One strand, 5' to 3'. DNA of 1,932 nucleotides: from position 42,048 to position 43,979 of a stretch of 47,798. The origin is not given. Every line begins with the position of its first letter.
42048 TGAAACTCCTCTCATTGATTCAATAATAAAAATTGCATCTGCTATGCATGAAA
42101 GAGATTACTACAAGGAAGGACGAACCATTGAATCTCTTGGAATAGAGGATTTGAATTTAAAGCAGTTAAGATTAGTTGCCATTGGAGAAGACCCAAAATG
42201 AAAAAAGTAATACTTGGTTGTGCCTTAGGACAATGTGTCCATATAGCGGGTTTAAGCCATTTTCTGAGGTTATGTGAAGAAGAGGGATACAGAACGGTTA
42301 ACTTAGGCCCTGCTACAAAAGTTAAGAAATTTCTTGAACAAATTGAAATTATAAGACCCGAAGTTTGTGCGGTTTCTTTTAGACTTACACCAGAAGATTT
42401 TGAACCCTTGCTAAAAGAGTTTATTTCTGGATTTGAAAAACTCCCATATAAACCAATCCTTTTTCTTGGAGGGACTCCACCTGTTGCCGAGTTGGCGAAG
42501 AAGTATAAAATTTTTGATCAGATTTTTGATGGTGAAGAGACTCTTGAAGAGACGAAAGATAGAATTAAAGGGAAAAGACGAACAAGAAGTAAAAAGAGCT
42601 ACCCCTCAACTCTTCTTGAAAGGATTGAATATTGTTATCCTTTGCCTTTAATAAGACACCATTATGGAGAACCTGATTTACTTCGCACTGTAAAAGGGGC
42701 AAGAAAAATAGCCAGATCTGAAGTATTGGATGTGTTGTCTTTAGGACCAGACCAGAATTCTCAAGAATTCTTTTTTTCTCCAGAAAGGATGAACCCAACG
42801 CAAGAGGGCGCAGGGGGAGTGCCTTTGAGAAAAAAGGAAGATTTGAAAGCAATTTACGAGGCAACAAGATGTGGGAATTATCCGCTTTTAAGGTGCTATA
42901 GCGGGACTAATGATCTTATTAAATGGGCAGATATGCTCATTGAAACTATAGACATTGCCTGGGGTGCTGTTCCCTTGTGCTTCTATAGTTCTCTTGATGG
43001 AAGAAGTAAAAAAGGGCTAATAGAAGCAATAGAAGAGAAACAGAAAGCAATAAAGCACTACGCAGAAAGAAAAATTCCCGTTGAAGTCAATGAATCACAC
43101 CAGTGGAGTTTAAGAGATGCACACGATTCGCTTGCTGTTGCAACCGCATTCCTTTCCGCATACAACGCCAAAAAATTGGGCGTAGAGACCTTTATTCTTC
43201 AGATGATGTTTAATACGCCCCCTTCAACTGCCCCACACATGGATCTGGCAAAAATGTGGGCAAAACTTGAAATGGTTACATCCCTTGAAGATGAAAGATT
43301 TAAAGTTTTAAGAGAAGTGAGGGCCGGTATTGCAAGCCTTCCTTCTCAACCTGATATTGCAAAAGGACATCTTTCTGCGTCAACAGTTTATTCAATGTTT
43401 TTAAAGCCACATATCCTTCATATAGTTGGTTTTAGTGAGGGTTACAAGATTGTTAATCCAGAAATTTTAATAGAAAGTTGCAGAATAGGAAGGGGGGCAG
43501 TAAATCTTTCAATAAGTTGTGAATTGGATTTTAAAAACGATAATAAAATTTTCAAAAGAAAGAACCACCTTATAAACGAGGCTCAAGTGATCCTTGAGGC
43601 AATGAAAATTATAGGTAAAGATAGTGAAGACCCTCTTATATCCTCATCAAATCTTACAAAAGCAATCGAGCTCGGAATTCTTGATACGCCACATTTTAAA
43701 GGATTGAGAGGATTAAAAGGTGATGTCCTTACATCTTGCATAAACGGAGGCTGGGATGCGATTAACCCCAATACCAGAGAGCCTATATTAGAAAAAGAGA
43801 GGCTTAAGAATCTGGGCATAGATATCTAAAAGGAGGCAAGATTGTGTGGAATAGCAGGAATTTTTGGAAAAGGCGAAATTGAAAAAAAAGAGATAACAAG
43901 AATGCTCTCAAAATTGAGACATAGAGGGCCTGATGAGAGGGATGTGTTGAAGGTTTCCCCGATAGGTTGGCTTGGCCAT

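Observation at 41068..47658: Coupled operon: opine-dehydrogenase-like + cobalamin-domain fusion + AsnB-like amidotransferase + two membrane proteins, a candidate undescribed small-molecule pathway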

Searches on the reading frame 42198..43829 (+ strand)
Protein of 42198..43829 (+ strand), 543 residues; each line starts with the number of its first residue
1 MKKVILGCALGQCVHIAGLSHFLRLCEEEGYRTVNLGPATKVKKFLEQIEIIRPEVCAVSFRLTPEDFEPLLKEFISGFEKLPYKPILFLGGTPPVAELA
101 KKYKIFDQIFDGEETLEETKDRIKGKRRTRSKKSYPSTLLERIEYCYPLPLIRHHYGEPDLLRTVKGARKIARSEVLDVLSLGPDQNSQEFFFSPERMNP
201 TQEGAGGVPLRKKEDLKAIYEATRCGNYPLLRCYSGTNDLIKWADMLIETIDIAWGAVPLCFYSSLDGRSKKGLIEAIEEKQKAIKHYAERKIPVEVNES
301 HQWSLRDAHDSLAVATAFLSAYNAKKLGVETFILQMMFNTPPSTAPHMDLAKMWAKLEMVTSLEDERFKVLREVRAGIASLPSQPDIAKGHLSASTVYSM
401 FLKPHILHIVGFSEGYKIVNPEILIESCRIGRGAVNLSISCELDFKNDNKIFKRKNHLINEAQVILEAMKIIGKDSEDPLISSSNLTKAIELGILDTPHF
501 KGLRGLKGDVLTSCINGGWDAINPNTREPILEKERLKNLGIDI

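Call 3: search_protein_families(library=pfam, proteins=[window:42198-43829:+], max_evalue=0.01)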
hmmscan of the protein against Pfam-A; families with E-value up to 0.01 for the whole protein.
window:42198-43829:+ (543 aa): 1 family
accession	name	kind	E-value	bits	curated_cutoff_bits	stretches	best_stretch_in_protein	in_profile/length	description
PF02310.24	B12-binding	-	2.2e-05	24.7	32.1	1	9-118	7-119/121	B12 binding domain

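Call 4: search_protein_families(library=ncbifam, proteins=[window:42198-43829:+], max_evalue=0.01)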
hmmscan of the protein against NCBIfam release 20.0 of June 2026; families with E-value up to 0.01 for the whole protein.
window:42198-43829:+ (543 aa): 1 family
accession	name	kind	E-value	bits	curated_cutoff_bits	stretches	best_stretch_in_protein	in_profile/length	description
NF047996.1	corrin_MtgC_2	exception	0.0068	15.9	370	0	14-66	101-153/212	glycine betaine-specific corrinoid protein MtgC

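Call 5: search_solved_structures(query=window:42198-43829:+, max_evalue=10, show_alignments=2)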
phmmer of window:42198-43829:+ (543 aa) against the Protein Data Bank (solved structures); distinct sequences matched with E-value up to 10: 6.
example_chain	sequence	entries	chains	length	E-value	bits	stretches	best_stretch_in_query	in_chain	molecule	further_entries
8jbs_A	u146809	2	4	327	0.046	15.5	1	5-77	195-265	Putative cobalamin binding protein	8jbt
1y80_A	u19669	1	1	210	0.59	11.8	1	3-66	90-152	Predicted cobalamin binding protein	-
9cbo_A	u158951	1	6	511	0.84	11.3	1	13-116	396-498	Methionine synthase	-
8ssd_A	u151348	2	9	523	1.3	10.7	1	14-117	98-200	Methionine synthase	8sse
4jgi_A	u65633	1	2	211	1.4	10.5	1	3-64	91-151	Putative uncharacterized protein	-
7xcn_M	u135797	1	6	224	1.5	10.4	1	11-66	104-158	Trimethylamine methyltransferase corrinoid protein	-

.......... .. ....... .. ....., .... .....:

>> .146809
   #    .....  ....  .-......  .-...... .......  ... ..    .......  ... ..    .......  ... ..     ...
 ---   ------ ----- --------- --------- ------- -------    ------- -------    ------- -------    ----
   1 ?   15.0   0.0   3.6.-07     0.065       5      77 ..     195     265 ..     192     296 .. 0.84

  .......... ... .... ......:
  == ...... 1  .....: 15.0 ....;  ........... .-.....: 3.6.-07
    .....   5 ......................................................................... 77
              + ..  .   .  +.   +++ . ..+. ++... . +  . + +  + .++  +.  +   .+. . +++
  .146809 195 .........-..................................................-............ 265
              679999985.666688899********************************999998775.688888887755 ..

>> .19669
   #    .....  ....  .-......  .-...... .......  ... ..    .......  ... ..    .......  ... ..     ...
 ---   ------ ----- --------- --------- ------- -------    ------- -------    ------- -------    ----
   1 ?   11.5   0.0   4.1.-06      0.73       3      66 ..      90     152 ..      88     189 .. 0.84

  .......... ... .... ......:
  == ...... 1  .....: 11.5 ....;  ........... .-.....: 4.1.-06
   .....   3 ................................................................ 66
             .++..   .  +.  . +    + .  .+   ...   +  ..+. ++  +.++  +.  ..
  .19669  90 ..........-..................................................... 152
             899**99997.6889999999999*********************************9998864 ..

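Call 7: find_homologous_proteins(query=window:42198-43829:+)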
Query window:42198-43829:+ (543 aa): 3706 proteins with E <= 0.001 among 8000 candidates; the best 120 are listed.
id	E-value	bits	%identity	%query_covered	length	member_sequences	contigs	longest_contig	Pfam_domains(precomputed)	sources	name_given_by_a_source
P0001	0.0e+0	1240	100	100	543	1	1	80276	PF02310.25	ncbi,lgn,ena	-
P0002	0.0e+0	1063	84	100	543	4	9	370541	PF02310.25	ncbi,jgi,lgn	jgi:hypothetical protein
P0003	2.1e-252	857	69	100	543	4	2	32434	PF02310.25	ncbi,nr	ncbi:MAG: cobalamin B12-binding domain-containing protein [Acidobacteriota bacterium]|nr:cobalamin B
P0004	2.7e-249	846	69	99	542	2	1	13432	PF02310.25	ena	-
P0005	1.5e-248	844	68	100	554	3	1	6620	PF02310.25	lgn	-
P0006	5.7e-248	842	69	100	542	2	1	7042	PF02310.25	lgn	-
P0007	2.5e-247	840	67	100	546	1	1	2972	PF02310.25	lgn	-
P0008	1.0e-246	838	67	99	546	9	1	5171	PF06368.18,PF02310.25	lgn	-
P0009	2.9e-238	810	65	99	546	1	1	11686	PF06368.18,PF02310.25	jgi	-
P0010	3.4e-238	810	65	100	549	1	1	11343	PF06368.18,PF02310.25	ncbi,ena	-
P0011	1.5e-211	722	58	100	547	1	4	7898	PF02310.25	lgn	-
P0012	1.7e-209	715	57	100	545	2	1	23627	PF02310.25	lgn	-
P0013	2.4e-209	714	58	100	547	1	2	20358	PF02310.25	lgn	-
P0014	5.3e-208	710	58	99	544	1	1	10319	PF06368.18,PF02310.25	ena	-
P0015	5.7e-208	710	58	99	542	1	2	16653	PF02310.25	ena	-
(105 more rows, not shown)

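Call 10: find_related_loci(query=A1, collection=genome_contigs, flank=10000)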
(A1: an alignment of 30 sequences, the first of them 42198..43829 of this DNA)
Query A1 (543 aa) in genome_contigs; peptide patterns used: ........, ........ (x = any residue, [..] = any of these).
365 stretches matched a pattern; 339 encode a relative of the query (tblastn E <= 1e-3); the best 80 are kept; 80 distinct loci.
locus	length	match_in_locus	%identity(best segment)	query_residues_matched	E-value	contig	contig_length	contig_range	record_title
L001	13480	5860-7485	69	1-542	0e+0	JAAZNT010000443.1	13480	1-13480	MAG: Thermoanaerobaculaceae bacterium isolate AS27yjCOA_195 202372_AS27, whole genome shotgun sequence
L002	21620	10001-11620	67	2-541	0e+0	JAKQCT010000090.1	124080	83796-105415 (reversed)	MAG: Acidobacteriota bacterium isolate USDE_maxbin.008 k141_484035, whole genome shotgun sequence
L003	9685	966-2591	57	3-543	0e+0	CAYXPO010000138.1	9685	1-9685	MAG TPA_asm: uncultured Nitrospirales bacterium isolate binchicken_co117_52 genome assembly, contig: NODE_12501_length_9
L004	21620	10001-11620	57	5-543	0e+0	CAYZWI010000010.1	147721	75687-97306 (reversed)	MAG TPA_asm: uncultured bacterium isolate SRP192927_co7_350 genome assembly, contig: NODE_93_length_147721_cov_55.367180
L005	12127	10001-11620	58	2-541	0e+0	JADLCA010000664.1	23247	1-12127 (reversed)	MAG: Candidatus Hydrogenedentota bacterium isolate SJ204 c_000001634475, whole genome shotgun sequence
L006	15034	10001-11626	58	3-543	0e+0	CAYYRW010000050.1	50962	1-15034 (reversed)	MAG TPA_asm: uncultured Nitrospirales bacterium isolate binchicken_co20_17 genome assembly, contig: NODE_1605_length_509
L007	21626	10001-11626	57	3-543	0e+0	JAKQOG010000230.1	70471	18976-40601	MAG: Candidatus Hydrogenedentota bacterium isolate USDV_metabat.86 k141_1563386, whole genome shotgun sequence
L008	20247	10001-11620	57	2-541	0e+0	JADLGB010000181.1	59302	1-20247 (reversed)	MAG: Candidatus Hydrogenedentota bacterium isolate SJ408 c_000000940696, whole genome shotgun sequence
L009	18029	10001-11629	57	2-543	0e+0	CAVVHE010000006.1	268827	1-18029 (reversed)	MAG: Terriglobia bacterium isolate MFD02979.bin.1.14 genome assembly, contig: contig_59628, whole genome shotgun sequenc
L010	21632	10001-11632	55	1-543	0e+0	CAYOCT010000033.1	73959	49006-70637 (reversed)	MAG TPA_asm: uncultured Nitrospiraceae bacterium isolate binchicken_co16_39 genome assembly, contig: NODE_597_length_739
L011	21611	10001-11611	54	5-542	0e+0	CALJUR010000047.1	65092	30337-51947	MAG TPA_asm: uncultured Myxococcales bacterium isolate SRR6007444_bin.12_CONCOCT_v1.1_MAG genome assembly, contig: ERZ72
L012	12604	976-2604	54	1-542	0e+0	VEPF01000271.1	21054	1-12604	MAG: Gemmatimonadetes bacterium isolate MnB_13 Mn-Gemmatimonadetes-2_913, whole genome shotgun sequence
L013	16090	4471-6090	57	3-541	0e+0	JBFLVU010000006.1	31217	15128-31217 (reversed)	MAG: Acidobacteriota bacterium isolate MAG014 MAG014_6, whole genome shotgun sequence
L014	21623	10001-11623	56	2-541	0e+0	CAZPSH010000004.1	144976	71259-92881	MAG TPA_asm: uncultured Thermoanaerobaculia bacterium isolate binchicken_co220_43 genome assembly, contig: NODE_25_lengt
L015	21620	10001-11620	56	2-539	0e+0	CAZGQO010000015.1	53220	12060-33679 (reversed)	MAG TPA_asm: uncultured Ignavibacteriaceae bacterium isolate binchicken_co30_104 genome assembly, contig: NODE_626_lengt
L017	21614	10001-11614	55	2-537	0e+0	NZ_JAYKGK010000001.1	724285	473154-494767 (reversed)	Rosettibacter primus strain 4148-Me NODE_1_length_724285_cov_167.854289, whole genome shotgun sequence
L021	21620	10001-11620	53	1-539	0e+0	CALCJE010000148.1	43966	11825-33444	MAG TPA_asm: uncultured Bacteroidales bacterium isolate SRR3330202_bin.141_CONCOCT_v1.1_MAG genome assembly, contig: ERZ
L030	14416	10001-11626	54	1-539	0e+0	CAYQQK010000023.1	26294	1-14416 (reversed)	MAG TPA_asm: uncultured Syntrophomonadaceae bacterium isolate binchicken_co39_463 genome assembly, contig: NODE_4460_len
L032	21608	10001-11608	53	1-536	0e+0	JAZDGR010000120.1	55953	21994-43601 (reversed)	MAG: bacterium isolate MEGAHIT-group-0.275 k141_7999467, whole genome shotgun sequence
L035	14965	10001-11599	55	5-539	0e+0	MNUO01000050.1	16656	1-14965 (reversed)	MAG: Candidatus Desantisbacteria bacterium CG1_02_38_46 cg1_0.2_scaffold_4770_c, whole genome shotgun sequence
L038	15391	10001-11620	53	5-542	0e+0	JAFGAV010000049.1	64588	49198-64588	MAG: Candidatus Aminicenantes bacterium isolate Zod_maxbin.0345_1 k87_2509194, whole genome shotgun sequence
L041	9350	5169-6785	52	1-539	0e+0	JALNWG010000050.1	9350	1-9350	MAG: Bacteroidales bacterium isolate SO_2016_LW1 bin 64 scaffold09563_LW64-88_2016, whole genome shotgun sequence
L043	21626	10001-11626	52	2-541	0e+0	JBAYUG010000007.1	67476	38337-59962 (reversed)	MAG: Candidatus Kapaibacterium sp. isolate SO_2016_LW3_3 scaffold00599_LW162_2016, whole genome shotgun sequence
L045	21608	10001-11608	53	2-535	0e+0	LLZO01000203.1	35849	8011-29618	MAG: Chlorobi bacterium OLB5 UZ05_CHB002CONTIG000203, whole genome shotgun sequence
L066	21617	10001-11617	52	3-539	0e+0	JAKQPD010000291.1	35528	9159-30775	MAG: Bacteroidota bacterium isolate USMO_maxbin.066 k141_865566, whole genome shotgun sequence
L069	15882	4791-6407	51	3-539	0e+0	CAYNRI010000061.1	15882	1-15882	MAG TPA_asm: uncultured Rikenellaceae bacterium isolate SRP192927_co1_597 genome assembly, contig: NODE_7872_length_1588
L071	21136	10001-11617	53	3-539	0e+0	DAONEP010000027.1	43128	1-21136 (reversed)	MAG TPA_asm: Bacteroidales bacterium isolate AMR_MDS_3866 NODE_807_length_43128_cov_16.338704, whole genome shotgun sequ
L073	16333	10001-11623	50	1-539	0e+0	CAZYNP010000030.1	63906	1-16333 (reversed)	MAG TPA_asm: uncultured Cytophagia bacterium isolate binchicken_co274_472 genome assembly, contig: NODE_1164_length_6390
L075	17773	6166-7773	51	3-536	0e+0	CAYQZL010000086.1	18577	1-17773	MAG TPA_asm: uncultured Rikenellaceae bacterium isolate binchicken_co43_356 genome assembly, contig: NODE_5347_length_18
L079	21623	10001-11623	51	2-539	0e+0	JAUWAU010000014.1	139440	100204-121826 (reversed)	MAG: Armatimonadota bacterium isolate CSMAG_1302 CSMAG_1302_k141_537443_length_139440_cov_27.9864, whole genome shotgun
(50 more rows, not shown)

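Call 17: predict_structure(alignment_id=A1)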
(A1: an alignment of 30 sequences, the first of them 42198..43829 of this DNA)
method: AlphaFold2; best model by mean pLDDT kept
length: 543 residues; sequences in the alignment: 30
mean_pLDDT: 88.2   pTM: 0.80
mean pLDDT of the five models: 88.2, 87.1, 86.3, 85.7, 85.5
residues with pLDDT >= 90: 336; 70-90: 167; 50-70: 28; < 50: 12
segments of 3 or more residues with pLDDT < 50: 127-131, 300-305
pLDDT, mean of each block of 10 residues (from residue 1): 86 85 86 91 96 95 91 95 93 92 93 86 62 78 89 92 96 94 87 87 80 95 94 85 95 90 61 86 96 83 60 93 97 89 84 95 98 83 84 91 93 74 94 88 76 96 97 94 92 87 82 90 93 94 85
secondary structure, 60 per line:
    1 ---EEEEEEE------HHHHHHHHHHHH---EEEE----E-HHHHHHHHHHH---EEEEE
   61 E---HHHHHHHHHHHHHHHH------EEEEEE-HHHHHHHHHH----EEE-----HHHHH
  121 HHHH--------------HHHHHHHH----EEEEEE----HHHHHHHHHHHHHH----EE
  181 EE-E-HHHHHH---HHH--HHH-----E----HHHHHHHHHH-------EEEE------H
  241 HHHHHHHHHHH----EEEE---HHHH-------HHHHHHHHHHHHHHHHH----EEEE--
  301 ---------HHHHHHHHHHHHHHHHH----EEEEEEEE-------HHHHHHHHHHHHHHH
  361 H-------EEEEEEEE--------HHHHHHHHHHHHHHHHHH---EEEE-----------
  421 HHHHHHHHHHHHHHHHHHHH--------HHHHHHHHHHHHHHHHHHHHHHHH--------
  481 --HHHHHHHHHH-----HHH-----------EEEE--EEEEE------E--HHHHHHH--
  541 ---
elements in order: E4-10 H17-28 E32-35 H42-52 E56-61 H65-80 E87-92 H94-103 E108-110 H116-124 H139-146 E151-156 H161-174 E179-182 H186-191 H213-222 E230-233 H240-251 E256-259 H263-266 H274-290 E295-298 H310-326 E331-338 H346-361 E369-376 H385-402 E406-409 H421-440 H449-472 H483-492 E512-515 E518-522 H532-538

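Call 20: fold_search(model_id=the predicted structure, library=pdb)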
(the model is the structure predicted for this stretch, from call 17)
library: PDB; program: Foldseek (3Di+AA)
matches with E <= 10: 1516; with E <= 0.001: 126
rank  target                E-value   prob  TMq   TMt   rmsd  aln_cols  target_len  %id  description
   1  6h9e_B                1.6e-16  1.00  0.57  0.63   6.9       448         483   16  Structure of glutamate mutase reconstituted with homo-coenzyme B12 (released 2019-08-14)
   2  1cb7_B                2.0e-16  1.00  0.59  0.65   5.3       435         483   16  GLUTAMATE MUTASE FROM CLOSTRIDIUM COCHLEARIUM RECONSTITUTED WITH METHYL-COBALAMIN (released 2000-02-28)
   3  3kp1_A                1.0e-10  1.00  0.50  0.39   6.4       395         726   16  Crystal structure of ornithine 4,5 aminomutase (Resting State) (released 2010-01-26)
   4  3kow_B                1.4e-10  1.00  0.51  0.39  13.0       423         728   16  Crystal Structure of ornithine 4,5 aminomutase backsoaked complex (released 2010-01-26)
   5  8t0v_A                2.7e-10  1.00  0.51  0.53  11.5       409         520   17  Closed state of lysine 5,6-aminomutase from Thermoanaerobacter tengcongensis (released 2024-07-03)
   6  3kow_A                5.6e-10  1.00  0.51  0.39   4.6       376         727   16  Crystal Structure of ornithine 4,5 aminomutase backsoaked complex (released 2010-01-26)
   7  3kp0_A                8.3e-10  1.00  0.50  0.47  12.8       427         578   15  Crystal Structure of ORNITHINE 4,5 AMINOMUTASE in complex with 2,4-diaminobutyrate (DAB) (Aerobic) (released 2010-01-26)
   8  1xrs_A                1.5e-09  1.00  0.49  0.52   4.2       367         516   15  Crystal structure of Lysine 5,6-Aminomutase in complex with PLP, cobalamin, and 5'-deoxyadenosine (released 2004-11-09)
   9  9q1a_C                1.6e-09  1.00  0.50  0.52   8.7       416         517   16  Open state of lysine 5,6-aminomutase from Thermoanaerobacter tengcongensis (released 2025-09-03)
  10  4r3u_A                3.3e-08  1.00  0.44  0.43   9.5       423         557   13  Crystal structure of 2-Hydroxyisobutyryl-CoA Mutase (released 2015-03-11)
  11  4r3u_B                8.5e-08  1.00  0.44  0.43   9.5       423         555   13  Crystal structure of 2-Hydroxyisobutyryl-CoA Mutase (released 2015-03-11)
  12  8gju_J                8.1e-07  1.00  0.42  0.34   8.9       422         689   12  Crystal structure of human methylmalonyl-CoA mutase (MMUT) in complex with methylmalonic acidemia type A protein (MMAA (released 2023-08-09)
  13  8gju_L                1.1e-06  1.00  0.44  0.36   7.8       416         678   13  Crystal structure of human methylmalonyl-CoA mutase (MMUT) in complex with methylmalonic acidemia type A protein (MMAA (released 2023-08-09)
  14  8dyj                  2.1e-06  1.00  0.44  0.35   7.5       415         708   14  Crystal structure of human methylmalonyl-CoA mutase in complex with ADP and cob(II)alamin (released 2023-07-12)
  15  8gju_K                2.1e-06  1.00  0.41  0.33  10.0       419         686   13  Crystal structure of human methylmalonyl-CoA mutase (MMUT) in complex with methylmalonic acidemia type A protein (MMAA (released 2023-08-09)
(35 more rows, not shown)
